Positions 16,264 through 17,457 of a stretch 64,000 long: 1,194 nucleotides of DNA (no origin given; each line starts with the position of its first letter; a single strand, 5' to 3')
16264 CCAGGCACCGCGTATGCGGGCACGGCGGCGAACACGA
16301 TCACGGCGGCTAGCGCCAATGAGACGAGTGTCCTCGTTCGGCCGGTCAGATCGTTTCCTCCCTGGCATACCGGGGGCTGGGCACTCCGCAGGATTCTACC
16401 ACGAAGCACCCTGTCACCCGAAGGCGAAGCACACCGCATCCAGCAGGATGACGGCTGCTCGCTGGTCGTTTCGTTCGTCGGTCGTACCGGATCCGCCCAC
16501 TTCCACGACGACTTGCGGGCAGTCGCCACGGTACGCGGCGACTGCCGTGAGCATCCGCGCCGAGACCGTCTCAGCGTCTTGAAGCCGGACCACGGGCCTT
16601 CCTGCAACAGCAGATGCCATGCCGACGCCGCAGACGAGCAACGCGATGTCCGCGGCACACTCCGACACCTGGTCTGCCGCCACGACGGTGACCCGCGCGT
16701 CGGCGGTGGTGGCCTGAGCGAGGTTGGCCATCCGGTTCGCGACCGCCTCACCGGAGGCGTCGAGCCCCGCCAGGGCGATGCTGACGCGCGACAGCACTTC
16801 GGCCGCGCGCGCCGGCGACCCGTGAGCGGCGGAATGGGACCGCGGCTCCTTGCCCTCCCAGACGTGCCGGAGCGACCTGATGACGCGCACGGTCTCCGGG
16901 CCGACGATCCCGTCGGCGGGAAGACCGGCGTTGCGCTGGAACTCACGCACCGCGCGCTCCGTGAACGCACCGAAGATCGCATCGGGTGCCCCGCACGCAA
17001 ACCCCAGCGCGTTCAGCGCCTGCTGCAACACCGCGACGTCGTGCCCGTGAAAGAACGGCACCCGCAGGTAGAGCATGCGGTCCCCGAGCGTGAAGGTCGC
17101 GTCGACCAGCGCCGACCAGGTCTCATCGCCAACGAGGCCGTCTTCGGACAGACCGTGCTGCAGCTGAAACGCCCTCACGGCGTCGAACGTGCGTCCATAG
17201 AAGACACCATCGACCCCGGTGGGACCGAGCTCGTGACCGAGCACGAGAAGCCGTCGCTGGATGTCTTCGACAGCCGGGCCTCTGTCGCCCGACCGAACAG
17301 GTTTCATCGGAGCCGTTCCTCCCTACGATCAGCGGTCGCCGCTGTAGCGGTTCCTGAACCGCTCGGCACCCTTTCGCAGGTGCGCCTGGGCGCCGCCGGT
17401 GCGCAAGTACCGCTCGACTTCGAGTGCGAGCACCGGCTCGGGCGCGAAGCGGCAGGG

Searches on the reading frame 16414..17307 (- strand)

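Call 58: search_protein_families(library=pfam, proteins=[window:16414-17307:-], max_evalue=0.001)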
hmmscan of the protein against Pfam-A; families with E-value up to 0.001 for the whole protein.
window:16414-17307:- (297 aa): 2 families
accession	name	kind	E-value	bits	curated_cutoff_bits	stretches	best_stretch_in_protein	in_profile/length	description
PF01471.23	PG_binding_1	-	6.7e-36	122.7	23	2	88-142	2-56/57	Putative peptidoglycan binding domain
PF09374.15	PG_binding_3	-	2.2e-07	31.4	24.6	0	119-144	2-32/76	Predicted Peptidoglycan domain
